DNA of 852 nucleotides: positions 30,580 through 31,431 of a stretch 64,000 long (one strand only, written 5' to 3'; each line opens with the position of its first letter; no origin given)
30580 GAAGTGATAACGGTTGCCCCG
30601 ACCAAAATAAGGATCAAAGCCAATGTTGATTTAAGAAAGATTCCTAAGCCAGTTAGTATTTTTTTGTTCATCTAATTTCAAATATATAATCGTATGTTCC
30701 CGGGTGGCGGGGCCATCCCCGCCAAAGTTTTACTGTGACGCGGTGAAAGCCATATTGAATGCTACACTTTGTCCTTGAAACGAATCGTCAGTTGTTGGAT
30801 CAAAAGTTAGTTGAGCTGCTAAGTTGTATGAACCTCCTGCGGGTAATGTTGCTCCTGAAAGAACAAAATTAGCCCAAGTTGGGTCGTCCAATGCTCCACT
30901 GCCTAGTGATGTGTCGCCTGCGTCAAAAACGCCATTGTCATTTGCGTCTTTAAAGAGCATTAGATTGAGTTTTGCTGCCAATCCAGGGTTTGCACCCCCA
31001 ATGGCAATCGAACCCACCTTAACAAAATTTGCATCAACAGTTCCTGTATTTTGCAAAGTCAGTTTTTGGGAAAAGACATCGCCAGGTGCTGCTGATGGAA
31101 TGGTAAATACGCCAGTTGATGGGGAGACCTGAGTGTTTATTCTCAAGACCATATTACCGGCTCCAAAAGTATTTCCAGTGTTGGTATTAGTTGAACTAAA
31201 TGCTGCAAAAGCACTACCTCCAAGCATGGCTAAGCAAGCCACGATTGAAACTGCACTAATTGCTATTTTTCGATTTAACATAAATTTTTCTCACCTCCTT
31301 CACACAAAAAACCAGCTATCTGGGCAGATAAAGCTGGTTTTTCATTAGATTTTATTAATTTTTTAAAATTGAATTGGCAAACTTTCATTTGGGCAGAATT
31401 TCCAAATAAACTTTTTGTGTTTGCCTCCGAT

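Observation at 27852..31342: Complete SipW signal peptidase / TasA-like fibre operon in a CPR-like genome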

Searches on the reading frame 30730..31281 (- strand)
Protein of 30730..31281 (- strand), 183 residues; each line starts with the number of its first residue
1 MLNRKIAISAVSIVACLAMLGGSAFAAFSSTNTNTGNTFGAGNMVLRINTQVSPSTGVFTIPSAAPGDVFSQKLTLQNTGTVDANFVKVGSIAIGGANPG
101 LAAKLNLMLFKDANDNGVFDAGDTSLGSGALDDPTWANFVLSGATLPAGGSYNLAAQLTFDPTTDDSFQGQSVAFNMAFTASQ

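Call 3: search_protein_families(library=pfam, proteins=[window:30730-31281:-], max_evalue=0.1)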
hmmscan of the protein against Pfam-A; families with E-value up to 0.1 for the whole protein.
window:30730-31281:- (183 aa): 2 families
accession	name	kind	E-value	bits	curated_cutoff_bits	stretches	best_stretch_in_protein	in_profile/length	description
PF12389.13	Peptidase_M73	-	5.9e-15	56.1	22.5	1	2-183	2-191/196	Camelysin metallo-endopeptidase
PF04519.19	Bactofilin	-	0.076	13.7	27.9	0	56-129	16-90/98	Polymer-forming cytoskeletal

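Call 4: search_protein_families(library=ncbifam, proteins=[window:30730-31281:-], max_evalue=0.1)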
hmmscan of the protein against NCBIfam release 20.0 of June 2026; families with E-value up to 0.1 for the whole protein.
window:30730-31281:- (183 aa): 3 families
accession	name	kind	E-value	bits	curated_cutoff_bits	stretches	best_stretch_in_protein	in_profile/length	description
NF046066.1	BioflmMtrxTasA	equivalog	0.00035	20.1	450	1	3-85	4-81/264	biofilm matrix protein TasA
TIGR04088.1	cognate_SipW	domain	0.024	14.8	19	1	13-43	4-33/34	SipW-dependent-type signal peptide-containing protein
NF012200.0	choice_anch_D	domain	0.032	14.8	45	1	42-101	7-63/108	choice-of-anchor D domain-containing protein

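Call 8: find_homologous_proteins(query=window:30730-31281:-)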
Query window:30730-31281:- (183 aa): 7 proteins with E <= 0.001 among 204 candidates.
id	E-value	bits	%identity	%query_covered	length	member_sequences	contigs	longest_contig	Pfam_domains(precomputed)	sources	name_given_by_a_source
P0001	3.3e-109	380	100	100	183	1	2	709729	PF12389.14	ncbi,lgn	-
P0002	2.3e-57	212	59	99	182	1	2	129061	PF12389.14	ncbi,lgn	-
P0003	5.3e-56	207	62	96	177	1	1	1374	PF12389.14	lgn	-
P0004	1.1e-49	187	56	100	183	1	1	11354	PF12389.14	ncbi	-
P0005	9.4e-40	154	52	100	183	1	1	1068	PF12389.14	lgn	-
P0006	4.6e-32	129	42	100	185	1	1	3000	PF12389.14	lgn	-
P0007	3.9e-29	120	41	99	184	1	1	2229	PF12389.14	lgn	-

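Call 9: search_solved_structures(query=window:30730-31281:-, max_evalue=10, show_alignments=2)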
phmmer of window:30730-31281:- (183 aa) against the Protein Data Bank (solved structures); distinct sequences matched with E-value up to 10: 0.

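Call 11: find_encoding_contigs(protein=P0001, flank=10000, max_places=3)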
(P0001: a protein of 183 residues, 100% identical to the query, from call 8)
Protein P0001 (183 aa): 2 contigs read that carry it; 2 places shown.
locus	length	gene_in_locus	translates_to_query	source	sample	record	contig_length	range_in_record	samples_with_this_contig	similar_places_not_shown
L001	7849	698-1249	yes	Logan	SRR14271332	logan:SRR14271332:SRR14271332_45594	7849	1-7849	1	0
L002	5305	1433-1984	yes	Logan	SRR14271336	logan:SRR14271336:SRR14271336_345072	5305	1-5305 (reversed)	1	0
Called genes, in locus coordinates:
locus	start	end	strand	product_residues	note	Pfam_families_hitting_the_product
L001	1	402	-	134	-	?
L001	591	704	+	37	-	-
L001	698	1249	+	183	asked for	PF12389:Peptidase_M73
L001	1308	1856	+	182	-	-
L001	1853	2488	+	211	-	PF00932:LTD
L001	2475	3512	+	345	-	PF00353:HemolysinCabind (weak)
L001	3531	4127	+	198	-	-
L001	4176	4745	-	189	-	PF04203:Sortase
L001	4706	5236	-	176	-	-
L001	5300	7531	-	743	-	-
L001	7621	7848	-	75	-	?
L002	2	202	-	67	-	?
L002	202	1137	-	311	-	PF00188:CAP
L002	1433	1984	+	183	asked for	PF12389:Peptidase_M73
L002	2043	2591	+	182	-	-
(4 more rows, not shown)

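Call 12: find_homologous_proteins(query=A1)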
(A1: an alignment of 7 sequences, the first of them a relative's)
Query A1 (7 sequences) (183 aa, profile of the alignment): 58 proteins with E <= 0.001 among 8000 candidates.
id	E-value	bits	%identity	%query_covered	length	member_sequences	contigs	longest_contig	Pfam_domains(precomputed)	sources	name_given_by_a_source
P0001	3.8e-84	299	100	100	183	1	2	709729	PF12389.14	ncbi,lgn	-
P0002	1.5e-80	287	59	99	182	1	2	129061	PF12389.14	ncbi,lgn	-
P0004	7.2e-79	282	56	100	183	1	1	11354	PF12389.14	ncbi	-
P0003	8.1e-78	278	62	96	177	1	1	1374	PF12389.14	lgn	-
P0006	1.9e-75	270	42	100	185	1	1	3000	PF12389.14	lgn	-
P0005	4.0e-75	269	52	100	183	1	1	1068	PF12389.14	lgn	-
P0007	3.4e-74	266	41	99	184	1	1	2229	PF12389.14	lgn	-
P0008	4.7e-72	259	55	99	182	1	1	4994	PF12389.14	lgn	-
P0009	1.0e-69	252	47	100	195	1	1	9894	PF12389.14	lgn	-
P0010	8.9e-69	249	55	100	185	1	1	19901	PF12389.14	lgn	-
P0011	3.5e-68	247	42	99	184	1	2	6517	PF12389.14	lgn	-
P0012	1.2e-67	245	42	99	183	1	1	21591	PF12389.14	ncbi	-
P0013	2.5e-67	244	54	99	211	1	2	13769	PF12389.14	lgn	-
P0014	8.9e-67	242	38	100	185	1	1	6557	PF12389.14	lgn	-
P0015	4.9e-65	237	48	99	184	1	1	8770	PF12389.14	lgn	-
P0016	2.2e-64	234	45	99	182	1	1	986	PF12389.14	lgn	-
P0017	9.2e-63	229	42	99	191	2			PF12389.14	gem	-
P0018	3.0e-62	227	45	99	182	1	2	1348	PF12389.14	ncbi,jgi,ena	-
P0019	5.0e-62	227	45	99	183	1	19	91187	PF12389.14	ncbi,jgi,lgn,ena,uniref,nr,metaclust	ncbi:hypothetical protein A3D80_02705 [Candidatus Roizmanbacteria bacterium RIFCSPHIGHO2_02_FULL_40_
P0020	7.2e-62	226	43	100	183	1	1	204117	PF12389.14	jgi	jgi:hypothetical protein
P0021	1.1e-61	226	39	99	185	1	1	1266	PF12389.14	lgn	-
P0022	2.7e-61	224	49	99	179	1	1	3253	PF12389.14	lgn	-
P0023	1.1e-60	222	43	98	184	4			PF12389.14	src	-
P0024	3.1e-60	221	45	99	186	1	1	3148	PF12389.14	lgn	-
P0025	4.3e-60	220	45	100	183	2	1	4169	PF12389.14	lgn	-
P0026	5.7e-59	217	47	100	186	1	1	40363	PF12389.14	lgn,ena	-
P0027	1.1e-58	216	46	100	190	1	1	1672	PF12389.14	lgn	-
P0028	5.1e-58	214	41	99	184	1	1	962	PF12389.14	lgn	-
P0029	2.2e-56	208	45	99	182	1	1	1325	PF12389.14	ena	-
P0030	2.4e-56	208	46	99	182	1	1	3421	PF12389.14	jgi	-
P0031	5.8e-56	207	46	99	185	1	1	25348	PF12389.14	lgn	-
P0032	8.2e-56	206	41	96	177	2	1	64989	PF12389.14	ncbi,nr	ncbi:MAG: CalY family protein [Patescibacteria group bacterium]|nr:CalY family protein [Patescibacte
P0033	2.9e-54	201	43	96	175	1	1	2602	PF12389.14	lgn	-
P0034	4.3e-54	201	44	100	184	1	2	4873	PF12389.14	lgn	-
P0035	1.6e-53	199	40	99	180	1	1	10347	PF12389.14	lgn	-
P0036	5.5e-51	191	35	96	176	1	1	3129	PF12389.14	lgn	-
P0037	7.5e-51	190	44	100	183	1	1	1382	PF12389.14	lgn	-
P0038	1.0e-49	187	42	100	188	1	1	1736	PF12389.14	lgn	-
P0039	3.2e-49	185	45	99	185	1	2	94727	PF12389.14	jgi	jgi:spore coat-associated protein N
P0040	4.9e-49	184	41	99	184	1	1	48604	PF12389.14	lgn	-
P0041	9.2e-49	183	39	99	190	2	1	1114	PF12389.14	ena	-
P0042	2.5e-48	182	45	91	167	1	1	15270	PF12389.14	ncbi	-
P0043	4.7e-45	171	43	99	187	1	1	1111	PF12389.14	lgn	-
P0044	2.8e-43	166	38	96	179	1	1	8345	PF12389.14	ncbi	-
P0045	4.5e-43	165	37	99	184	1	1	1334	PF12389.14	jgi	jgi:hypothetical protein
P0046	7.7e-21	92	33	99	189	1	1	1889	PF12389.14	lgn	-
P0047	5.0e-18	83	38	51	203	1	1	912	PF12389.14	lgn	-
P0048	5.6e-17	80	31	99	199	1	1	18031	PF12389.14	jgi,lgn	-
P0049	5.1e-15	73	28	98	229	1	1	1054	PF12389.14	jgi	jgi:predicted ribosomally synthesized peptide with SipW-like signal peptide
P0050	2.5e-11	62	27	98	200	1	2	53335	PF12389.14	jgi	jgi:predicted ribosomally synthesized peptide with SipW-like signal peptide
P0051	3.8e-11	61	29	98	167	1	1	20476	PF12389.14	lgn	-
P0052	5.3e-10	57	27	99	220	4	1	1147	PF12389.14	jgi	jgi:predicted ribosomally synthesized peptide with SipW-like signal peptide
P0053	4.5e-9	54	30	61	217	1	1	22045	PF12389.14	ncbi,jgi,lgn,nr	ncbi:MAG: CalY family protein [Dehalococcoidia bacterium]|jgi:predicted ribosomally synthesized pept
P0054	7.4e-7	47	40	23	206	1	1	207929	PF12389.14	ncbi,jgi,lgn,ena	ncbi:MAG TPA: TasA family protein [Dehalococcoidales bacterium]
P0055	1.6e-6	46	32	45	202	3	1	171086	PF12389.14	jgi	jgi:predicted ribosomally synthesized peptide with SipW-like signal peptide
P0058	5.6e-4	38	30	64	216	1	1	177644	PF12389.14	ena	-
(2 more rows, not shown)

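Call 19: search_solved_structures(query=A2, max_evalue=10, show_alignments=3)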
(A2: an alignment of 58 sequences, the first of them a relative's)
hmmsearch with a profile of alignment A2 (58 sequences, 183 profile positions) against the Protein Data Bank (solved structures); distinct sequences matched with E-value up to 10: 84 (the best 60 are shown).
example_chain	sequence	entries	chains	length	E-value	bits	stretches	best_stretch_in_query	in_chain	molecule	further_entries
8aur_A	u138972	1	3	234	7.9e-07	32.5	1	27-183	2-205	Major biofilm matrix component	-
5of1_A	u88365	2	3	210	8.2e-07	32.4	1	34-183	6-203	Spore coat-associated protein N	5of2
9sj2_C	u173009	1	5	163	3.1e-05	27.3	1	42-115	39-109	AbpX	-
9rhp_A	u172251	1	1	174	3.1e-05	27.3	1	42-115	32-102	Archaeal bundling protein X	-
8xqj_A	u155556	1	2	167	0.0018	21.6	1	7-88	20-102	JN241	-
6f2g_B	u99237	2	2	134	0.0028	20.9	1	34-90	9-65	Nanobody 74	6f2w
7ptb_A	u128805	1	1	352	0.0033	20.7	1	41-94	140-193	Centrosomal protein of 192 kDa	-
6h1f_A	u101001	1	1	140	0.019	18.2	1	32-125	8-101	gelsolin nanobody, Nb11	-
4s10_A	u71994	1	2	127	0.025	17.8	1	32-110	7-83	GELSOLIN NANOBODY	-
4s11_A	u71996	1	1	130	0.026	17.8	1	32-110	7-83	GELSOLIN NANOBODY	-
4idl_A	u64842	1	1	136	0.03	17.6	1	30-108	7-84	Single Domain Antibody VHH A9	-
8qz3_C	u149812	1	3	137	0.033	17.4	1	37-105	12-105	Nanobody 67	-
9o99_A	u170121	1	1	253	0.077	16.2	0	40-106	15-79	IL-2 Surrogate Cytokine Agonist DR638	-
8g0w_C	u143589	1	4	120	0.087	16.1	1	40-85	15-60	Nanobody M4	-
8tp2_H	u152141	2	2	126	0.1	15.8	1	37-111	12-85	Heavy chain of Fab 1-1-1F05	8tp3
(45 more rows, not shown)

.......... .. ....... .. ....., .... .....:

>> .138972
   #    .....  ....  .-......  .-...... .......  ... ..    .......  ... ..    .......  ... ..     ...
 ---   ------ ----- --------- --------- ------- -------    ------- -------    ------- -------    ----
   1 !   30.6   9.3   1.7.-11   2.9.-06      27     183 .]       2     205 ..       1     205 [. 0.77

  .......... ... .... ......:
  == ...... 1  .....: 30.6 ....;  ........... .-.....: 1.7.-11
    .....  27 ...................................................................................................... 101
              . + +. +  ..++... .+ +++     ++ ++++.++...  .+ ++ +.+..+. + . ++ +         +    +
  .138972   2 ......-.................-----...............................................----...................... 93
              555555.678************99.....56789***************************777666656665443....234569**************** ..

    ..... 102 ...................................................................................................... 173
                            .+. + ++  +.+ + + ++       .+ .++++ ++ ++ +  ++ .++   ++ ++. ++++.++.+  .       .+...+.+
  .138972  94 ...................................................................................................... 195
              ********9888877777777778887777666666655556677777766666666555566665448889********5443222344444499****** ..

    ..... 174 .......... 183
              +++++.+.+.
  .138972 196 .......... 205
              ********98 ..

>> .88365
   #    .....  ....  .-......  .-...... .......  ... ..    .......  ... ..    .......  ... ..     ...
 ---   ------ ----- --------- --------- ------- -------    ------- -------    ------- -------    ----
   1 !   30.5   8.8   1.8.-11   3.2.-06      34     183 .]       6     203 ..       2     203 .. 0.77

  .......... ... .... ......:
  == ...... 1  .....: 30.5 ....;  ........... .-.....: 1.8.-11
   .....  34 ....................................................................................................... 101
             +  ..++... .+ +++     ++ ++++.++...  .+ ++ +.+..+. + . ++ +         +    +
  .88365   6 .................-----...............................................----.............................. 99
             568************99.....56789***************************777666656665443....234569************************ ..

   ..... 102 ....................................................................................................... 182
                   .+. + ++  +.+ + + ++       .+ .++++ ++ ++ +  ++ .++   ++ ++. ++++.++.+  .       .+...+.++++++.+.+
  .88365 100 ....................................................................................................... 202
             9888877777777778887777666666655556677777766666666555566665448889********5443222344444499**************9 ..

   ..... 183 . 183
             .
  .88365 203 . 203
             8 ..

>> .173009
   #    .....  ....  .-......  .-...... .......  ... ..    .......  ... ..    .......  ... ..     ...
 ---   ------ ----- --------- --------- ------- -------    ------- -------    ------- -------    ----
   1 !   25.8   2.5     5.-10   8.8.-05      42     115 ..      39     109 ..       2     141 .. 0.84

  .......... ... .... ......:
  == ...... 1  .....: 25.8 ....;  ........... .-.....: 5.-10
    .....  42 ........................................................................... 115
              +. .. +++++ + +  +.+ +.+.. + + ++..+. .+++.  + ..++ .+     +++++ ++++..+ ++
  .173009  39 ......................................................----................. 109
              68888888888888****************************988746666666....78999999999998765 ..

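Call 22: find_related_loci(query=A1, collection=genome_contigs, flank=8000)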
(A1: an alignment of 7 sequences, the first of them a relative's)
Query A1 (183 aa) in genome_contigs; peptide patterns used: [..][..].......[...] (x = any residue, [..] = any of these).
43 stretches matched a pattern; 5 encode a relative of the query (tblastn E <= 1e-3); 5 distinct loci.
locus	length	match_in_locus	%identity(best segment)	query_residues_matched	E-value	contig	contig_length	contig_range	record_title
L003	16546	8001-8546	59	2-183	7e-66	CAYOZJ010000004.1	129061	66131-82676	MAG TPA_asm: uncultured Gammaproteobacteria bacterium isolate SRP200132_co1_666 genome assembly, contig: NODE_123_length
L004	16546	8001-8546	48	2-183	6e-48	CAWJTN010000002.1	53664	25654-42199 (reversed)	MAG: Candidatus Roizmanbacteria bacterium isolate MFD04408.bin.1.61 genome assembly, contig: contig_78638, whole genome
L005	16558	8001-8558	43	2-183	9e-41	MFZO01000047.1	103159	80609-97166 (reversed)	MAG: Candidatus Roizmanbacteria bacterium RIFCSPHIGHO2_02_FULL_38_11 rifcsphigho2_02_scaffold_808, whole genome shotgun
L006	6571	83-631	45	2-183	1e-40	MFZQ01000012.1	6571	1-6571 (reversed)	MAG: Candidatus Roizmanbacteria bacterium RIFCSPHIGHO2_02_FULL_40_13b rifcsphigho2_02_scaffold_28326, whole genome shotg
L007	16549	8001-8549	42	2-183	2e-39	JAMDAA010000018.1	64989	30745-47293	MAG: Patescibacteria group bacterium isolate FK_Sedi_B_Bin.274 NODE_995_length_64989_cov_20.0478, whole genome shotgun s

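Call 23: predict_structure(alignment_id=A2)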
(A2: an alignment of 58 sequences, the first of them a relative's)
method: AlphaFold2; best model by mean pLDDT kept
length: 183 residues; sequences in the alignment: 58
mean_pLDDT: 85.9   pTM: 0.72
mean pLDDT of the five models: 85.9, 84.3, 84.0, 83.1, 80.7
residues with pLDDT >= 90: 118; 70-90: 33; 50-70: 19; < 50: 13
segments of 3 or more residues with pLDDT < 50: 23-32
pLDDT, mean of each block of 10 residues (from residue 1): 74 71 47 52 83 71 94 94 95 93 98 96 98 97 95 97 95 93 91
secondary structure, 60 per line:
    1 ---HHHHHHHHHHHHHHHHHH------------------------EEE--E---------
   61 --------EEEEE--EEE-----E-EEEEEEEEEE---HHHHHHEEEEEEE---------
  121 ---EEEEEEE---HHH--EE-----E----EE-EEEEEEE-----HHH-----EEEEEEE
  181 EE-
elements in order: H4-21 E46-48 E69-73 E76-78 E86-95 H99-104 E105-111 E124-130 E154-160 E174-182

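Call 27: fold_search(model_id=the predicted structure, library=pdb)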
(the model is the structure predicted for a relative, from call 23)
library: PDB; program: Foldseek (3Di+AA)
matches with E <= 10: 1294; with E <= 0.001: 3
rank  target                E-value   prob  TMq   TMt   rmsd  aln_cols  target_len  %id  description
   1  8aur_A                1.7e-06  1.00  0.47  0.37  12.1       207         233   14  Cryo-EM structure of a TasA fibre (released 2022-11-30)
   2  7ueg_A                1.6e-04  1.00  0.38  0.38   8.1       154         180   14  Cryo-EM of bundling pili from Pyrobaculum calidifontis (released 2022-06-29)
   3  7pnb_A                3.6e-04  1.00  0.39  0.39  13.5       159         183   12  Sulfolobus acidocaldarius 0406 filament. (released 2022-09-14)
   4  1yjl                  5.6e-03  0.96  0.30  0.21   6.8       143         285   13  Reduced Peptidylglycine alpha-Hydroxylating Monooxygenase in a new crystal form (released 2005-11-15)
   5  7fe0_A                8.4e-03  0.89  0.30  0.30  15.8       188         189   12  AvmM Catalyzes Macrocyclization in Alchivemycin A Biosynthesis (released 2021-09-01)
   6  8k2g_A                8.4e-03  0.84  0.28  0.13  10.3       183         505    9  Crystal structure of Group 1 Oligosaccharide-releasing beta-N-acetylgalactosaminidase NgaCa from Cohnella abietis, apo (released 2024-04-24)
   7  7fe5_A                9.4e-03  0.94  0.34  0.33  15.2       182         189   13  AvmM Catalyzes Macrocyclization in Alchivemycin A Biosynthesis (released 2021-09-01)
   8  3sqb_B                9.4e-03  0.54  0.23  0.28  16.5       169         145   13  Structure of the major type 1 pilus subunit FimA bound to the FimC chaperone (released 2012-05-30)
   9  9bab                  9.9e-03  0.91  0.33  0.37   6.8       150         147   15  Cryo-EM of Hyper2 tube, ~27 nm diameter (released 2025-04-09)
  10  5l7r_A                9.9e-03  0.80  0.30  0.12  11.7       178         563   12  Crystal structure of BvGH123 (released 2017-03-22)
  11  8ehs_A                1.4e-02  0.89  0.34  0.40  10.8       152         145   12  Cryo-EM reconstruction of the CS17 bacterial adhesion pili (released 2023-03-22)
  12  5wm0                  1.6e-02  0.93  0.33  0.23   6.8       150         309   17  Crystal structure of apo wild type peptidylglycine alpha-hydroxylating monooxygenase (PHM) soaked with peptide (peptide  (released 2018-07-18)
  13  3vu1_A                1.6e-02  0.41  0.20  0.10  17.9       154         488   10  Crystal structure of the C-terminal globular domain of oligosaccharyltransferase (PhAglB-L, O74088_PYRHO) from Pyrococ (released 2013-01-23)
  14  9fie_C                1.7e-02  0.54  0.24  0.13   8.9       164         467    8  X-ray structure of furin (PCSK3) in complex with the PC1/3 (PCSK1) prodomain mutant R77A,R80A,R81A (released 2025-09-10)
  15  8k2j                  2.1e-02  0.63  0.26  0.11  11.7       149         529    7  Crystal structure of Group 3 Oligosaccharide/Monosaccharide-releasing beta-N-acetylgalactosaminidase NgaDssm, apo form (released 2024-04-24)
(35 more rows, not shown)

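Call 35: find_related_loci(query=A1, collection=metagenome_contigs, flank=6000)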
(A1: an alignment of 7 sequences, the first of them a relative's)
Query A1 (183 aa) in metagenome_contigs; peptide patterns used: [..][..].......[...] (x = any residue, [..] = any of these).
51 stretches matched a pattern; 14 encode a relative of the query (tblastn E <= 1e-3); 14 distinct loci.
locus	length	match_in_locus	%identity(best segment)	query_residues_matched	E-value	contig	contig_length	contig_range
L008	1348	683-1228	45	2-183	9e-46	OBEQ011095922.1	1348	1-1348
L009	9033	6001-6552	48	1-183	2e-44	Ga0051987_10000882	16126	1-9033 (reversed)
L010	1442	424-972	45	2-183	9e-44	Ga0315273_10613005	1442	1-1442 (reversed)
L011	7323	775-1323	45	2-183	1e-40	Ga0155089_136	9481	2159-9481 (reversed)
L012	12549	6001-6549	45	2-183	1e-40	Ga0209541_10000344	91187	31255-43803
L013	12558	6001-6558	43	2-183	1e-40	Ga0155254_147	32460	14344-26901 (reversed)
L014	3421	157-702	46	2-183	4e-40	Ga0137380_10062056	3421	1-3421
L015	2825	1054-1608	45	2-183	2e-37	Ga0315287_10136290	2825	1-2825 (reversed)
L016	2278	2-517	45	13-183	1e-36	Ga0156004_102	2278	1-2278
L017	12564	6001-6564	44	1-183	9e-36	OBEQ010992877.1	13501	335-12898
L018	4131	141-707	44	2-183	3e-34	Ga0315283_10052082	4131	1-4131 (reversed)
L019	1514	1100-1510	47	1-136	2e-29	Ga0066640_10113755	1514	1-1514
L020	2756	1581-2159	33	2-183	2e-22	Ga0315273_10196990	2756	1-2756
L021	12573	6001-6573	39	1-183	8e-22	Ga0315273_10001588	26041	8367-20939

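Call 60: list_cluster_members(proteins=[window:30730-31281:-, window:30123-30671:-, window:29491-30126:-, window:28467-29504:-, window:27234-27803:+, window:32775-33401:-, window:24448-26679:+])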
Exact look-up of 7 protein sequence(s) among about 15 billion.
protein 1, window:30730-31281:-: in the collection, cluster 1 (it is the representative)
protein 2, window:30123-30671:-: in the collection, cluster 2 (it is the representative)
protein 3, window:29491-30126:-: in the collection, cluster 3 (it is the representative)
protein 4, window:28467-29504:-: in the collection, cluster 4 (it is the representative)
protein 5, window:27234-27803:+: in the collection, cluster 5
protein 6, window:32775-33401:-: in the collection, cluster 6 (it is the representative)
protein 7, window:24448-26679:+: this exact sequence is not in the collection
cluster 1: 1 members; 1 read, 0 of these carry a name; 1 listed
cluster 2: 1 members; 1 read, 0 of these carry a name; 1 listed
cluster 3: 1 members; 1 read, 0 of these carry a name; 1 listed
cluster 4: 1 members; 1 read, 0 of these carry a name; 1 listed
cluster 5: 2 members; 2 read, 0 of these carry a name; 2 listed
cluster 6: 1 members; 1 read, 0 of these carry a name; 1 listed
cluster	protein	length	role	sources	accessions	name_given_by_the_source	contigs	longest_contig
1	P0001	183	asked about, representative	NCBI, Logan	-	-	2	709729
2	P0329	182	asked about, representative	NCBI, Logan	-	-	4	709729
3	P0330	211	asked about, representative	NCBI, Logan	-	-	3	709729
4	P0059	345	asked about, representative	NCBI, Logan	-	-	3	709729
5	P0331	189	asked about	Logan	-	-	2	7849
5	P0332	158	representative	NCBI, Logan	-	-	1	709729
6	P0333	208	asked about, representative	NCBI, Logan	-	-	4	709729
